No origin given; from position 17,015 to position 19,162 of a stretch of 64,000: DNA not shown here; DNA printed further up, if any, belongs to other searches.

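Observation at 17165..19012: APC-family permease fused to a PTS EIIA type-2 (EIIA-Ntr-like) domain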

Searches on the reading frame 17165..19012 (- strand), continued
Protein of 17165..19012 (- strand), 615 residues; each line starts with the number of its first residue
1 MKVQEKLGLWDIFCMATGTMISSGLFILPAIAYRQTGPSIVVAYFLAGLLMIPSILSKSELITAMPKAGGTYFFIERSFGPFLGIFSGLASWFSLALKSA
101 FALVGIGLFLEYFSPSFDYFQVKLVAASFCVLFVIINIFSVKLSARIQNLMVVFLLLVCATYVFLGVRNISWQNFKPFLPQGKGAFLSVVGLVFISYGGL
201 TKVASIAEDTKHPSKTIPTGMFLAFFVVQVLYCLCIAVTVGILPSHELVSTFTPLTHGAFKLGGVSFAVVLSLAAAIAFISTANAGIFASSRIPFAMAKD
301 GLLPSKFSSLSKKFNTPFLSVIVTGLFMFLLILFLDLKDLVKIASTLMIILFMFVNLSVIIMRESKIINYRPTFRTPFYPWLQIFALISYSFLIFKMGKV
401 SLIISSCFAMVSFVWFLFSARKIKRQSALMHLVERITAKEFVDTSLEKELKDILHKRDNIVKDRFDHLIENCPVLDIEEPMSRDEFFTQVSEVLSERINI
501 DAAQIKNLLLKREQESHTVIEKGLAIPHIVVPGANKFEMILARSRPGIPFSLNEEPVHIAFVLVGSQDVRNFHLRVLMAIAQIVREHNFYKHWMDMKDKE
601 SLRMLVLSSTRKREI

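Call 22: find_encoding_contigs(protein=P0036, flank=6000, max_places=2)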
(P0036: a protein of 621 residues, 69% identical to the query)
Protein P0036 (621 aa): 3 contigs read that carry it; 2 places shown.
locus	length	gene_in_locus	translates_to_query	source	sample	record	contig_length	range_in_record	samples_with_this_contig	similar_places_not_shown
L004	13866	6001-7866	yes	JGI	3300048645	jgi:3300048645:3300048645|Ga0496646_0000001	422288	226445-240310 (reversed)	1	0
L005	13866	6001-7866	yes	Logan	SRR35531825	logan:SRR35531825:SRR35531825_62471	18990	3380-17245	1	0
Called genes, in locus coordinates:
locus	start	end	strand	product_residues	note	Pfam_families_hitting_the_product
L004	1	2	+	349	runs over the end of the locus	PF04015:DUF362, PF00037:Fer4 (weak), PF13237:Fer4_10, PF14697:Fer4_21, PF12838:Fer4_7, PF13187:Fer4_9 (weak), PF00037:Fer4 (weak), PF12797:Fer4_2 (weak), +2 more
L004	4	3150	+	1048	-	PF00580:UvrD-helicase, PF13245:AAA_19 (weak), PF13538:UvrD_C_2 (faint), PF13361:UvrD_C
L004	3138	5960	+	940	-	PF12705:PDDEXK_1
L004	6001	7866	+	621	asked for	PF00324:AA_permease, PF13520:AA_permease_2, PF00359:PTS_EIIA_2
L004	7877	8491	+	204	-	PF04127:DFP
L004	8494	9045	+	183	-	PF02441:Flavoprotein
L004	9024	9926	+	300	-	PF02646:RmuC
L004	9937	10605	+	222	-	PF02578:Cu-oxidase_4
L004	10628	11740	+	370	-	PF01571:GCV_T, PF08669:GCV_T_C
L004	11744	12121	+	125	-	PF01597:GCV_H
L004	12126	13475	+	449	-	PF02347:GDC-P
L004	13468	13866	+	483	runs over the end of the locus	PF02347:GDC-P, PF00266:Aminotran_5 (weak), PF21478:GcvP2_C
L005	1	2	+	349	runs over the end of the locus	PF04015:DUF362, PF00037:Fer4 (weak), PF13237:Fer4_10, PF14697:Fer4_21, PF12838:Fer4_7, PF13187:Fer4_9 (weak), PF00037:Fer4 (weak), PF12797:Fer4_2 (weak), +2 more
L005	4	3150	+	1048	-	PF00580:UvrD-helicase, PF13245:AAA_19 (weak), PF13538:UvrD_C_2 (faint), PF13361:UvrD_C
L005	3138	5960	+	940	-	PF12705:PDDEXK_1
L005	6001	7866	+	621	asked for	PF00324:AA_permease, PF13520:AA_permease_2, PF00359:PTS_EIIA_2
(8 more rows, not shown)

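Call 41: predict_structure(alignment_id=A2)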
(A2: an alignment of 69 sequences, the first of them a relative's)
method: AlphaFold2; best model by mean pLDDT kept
length: 615 residues; sequences in the alignment: 69
mean_pLDDT: 84.0   pTM: 0.68
mean pLDDT of the five models: 84.0, 82.0, 81.2, 79.2, 79.2
residues with pLDDT >= 90: 221; 70-90: 329; 50-70: 40; < 50: 25
segments of 3 or more residues with pLDDT < 50: 1-3, 440-460
pLDDT, mean of each block of 10 residues (from residue 1): 66 86 87 92 94 93 77 84 87 89 86 78 89 80 68 92 93 89 90 88 77 88 94 95 89 90 90 89 80 82 80 76 88 88 92 93 76 88 95 90 86 82 64 57 38 40 78 90 94 92 94 86 89 88 92 87 89 85 85 88 83 63
secondary structure, 60 per line:
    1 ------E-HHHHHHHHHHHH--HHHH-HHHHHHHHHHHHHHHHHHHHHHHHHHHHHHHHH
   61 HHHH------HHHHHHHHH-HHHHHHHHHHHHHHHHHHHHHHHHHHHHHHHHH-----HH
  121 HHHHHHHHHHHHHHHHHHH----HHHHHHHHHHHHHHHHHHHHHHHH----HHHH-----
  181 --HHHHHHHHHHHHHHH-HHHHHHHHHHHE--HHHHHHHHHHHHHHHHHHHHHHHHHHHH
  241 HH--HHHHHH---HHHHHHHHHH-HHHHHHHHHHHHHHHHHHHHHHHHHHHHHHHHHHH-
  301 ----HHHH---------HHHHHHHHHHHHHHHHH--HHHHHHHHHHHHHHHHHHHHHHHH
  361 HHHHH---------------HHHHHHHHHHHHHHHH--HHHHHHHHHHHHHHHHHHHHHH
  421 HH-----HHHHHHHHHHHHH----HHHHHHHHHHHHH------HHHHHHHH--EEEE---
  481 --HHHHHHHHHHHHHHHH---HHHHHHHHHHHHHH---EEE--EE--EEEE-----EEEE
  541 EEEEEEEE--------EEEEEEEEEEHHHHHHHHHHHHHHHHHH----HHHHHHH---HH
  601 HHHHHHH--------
elements in order: H9-20 H23-26 H28-64 H71-79 H81-113 H119-139 H144-167 H172-175 H183-197 H199-209 H213-242 H245-250 H254-263 H265-299 H305-308 H318-334 H337-365 H381-396 H399-422 H428-440 H445-457 H464-471 E474-477 H483-498 H502-515 E519-521 E528-531 E537-548 E557-566 H567-584 H589-595 H599-607
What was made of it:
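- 17753..19012 (-): Permease core, aa 1-420: 12-TM APC/LeuT-fold transporter. AF2 pLDDT is mostly 80-95 (call 41).
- The interdomain arrangement in the AF2 model is not reliable: pTM is 0.68 and the linker pLDDT is below 50 (call 41).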

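Call 48: fold_search(model_id=the predicted structure, library=pdb)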
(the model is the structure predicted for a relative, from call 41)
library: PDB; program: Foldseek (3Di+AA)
matches with E <= 10: 670; with E <= 0.001: 308
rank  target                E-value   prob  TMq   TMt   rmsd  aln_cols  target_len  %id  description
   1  6f34_A                2.4e-21  1.00  0.64  0.85   2.5       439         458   22  Crystal structure of a bacterial cationic amino acid transporter (CAT) homologue bound to Arginine. (released 2018-02-14)
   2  5oqt_A                1.8e-20  1.00  0.64  0.86   2.7       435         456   22  Crystal structure of a bacterial cationic amino acid transporter (CAT) homologue (released 2018-02-14)
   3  7smp_A                4.1e-18  1.00  0.61  0.46  13.5       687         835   18  CryoEM structure of NKCC1 Bu-I (released 2022-09-28)
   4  5j4n_B                1.4e-17  1.00  0.61  0.84   3.4       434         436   20  Crystal structure of the L-arginine/agmatine antiporter AdiC in complex with agmatine at 2.6 Angstroem resolution (released 2016-08-31)
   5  9c0e_A                2.3e-17  1.00  0.60  0.42  11.2       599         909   20  Phosphorylated human NKCC1_K289NA492E in complex with furosemide (released 2025-02-12)
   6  9h76_A                3.4e-17  1.00  0.61  0.86   3.0       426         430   22  Bacterial LAT transporter BASC in complex with L-Ala and NB53 (released 2025-01-01)
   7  8kdg_B                7.4e-17  1.00  0.60  0.80   8.0       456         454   20  Structure of LAT1-CD98hc-Fab170 in complex with BCH, consensus map (released 2025-02-12)
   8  6f2w_A                7.7e-17  1.00  0.61  0.85   3.0       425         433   22  Bacterial asc transporter crystal structure in open to in conformation (released 2019-04-24)
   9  7smp_B                1.0e-16  1.00  0.61  0.46  11.8       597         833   19  CryoEM structure of NKCC1 Bu-I (released 2022-09-28)
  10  5j4i_A                1.3e-16  1.00  0.60  0.83   3.5       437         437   20  Crystal Structure of the L-arginine/agmatine antiporter from E. coli at 2.2 Angstroem resolution (released 2016-08-31)
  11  9c0g_A                1.6e-16  1.00  0.59  0.43  11.7       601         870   20  Phosphorylated human NKCC1 in complex with torsemide (released 2025-02-12)
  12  8j8m_B                1.8e-16  1.00  0.56  0.73   8.1       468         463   21  Overall structure of the LAT1-4F2hc bound with tryptophan (released 2024-07-10)
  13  9c0h_A                2.0e-16  1.00  0.61  0.43  11.5       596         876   19  Phosphorylated human NKCC1 in complex with bumetanide (released 2025-02-12)
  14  8fhn_A                2.3e-16  1.00  0.58  0.43  12.1       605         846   17  Cryo-EM structure of human NCC (class 2) (released 2023-02-15)
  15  6f2g_A                2.4e-16  1.00  0.61  0.85   3.0       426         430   22  Bacterial asc transporter crystal structure in open to in conformation (released 2019-04-24)
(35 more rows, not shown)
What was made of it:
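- On APC superfamily amino-acid permease (Pfam AA_permease_2 / AA_permease): The AF2 model matches GkApcT, AdiC, BasC and ApcT at TM 0.81-0.86 (calls 41, 48).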
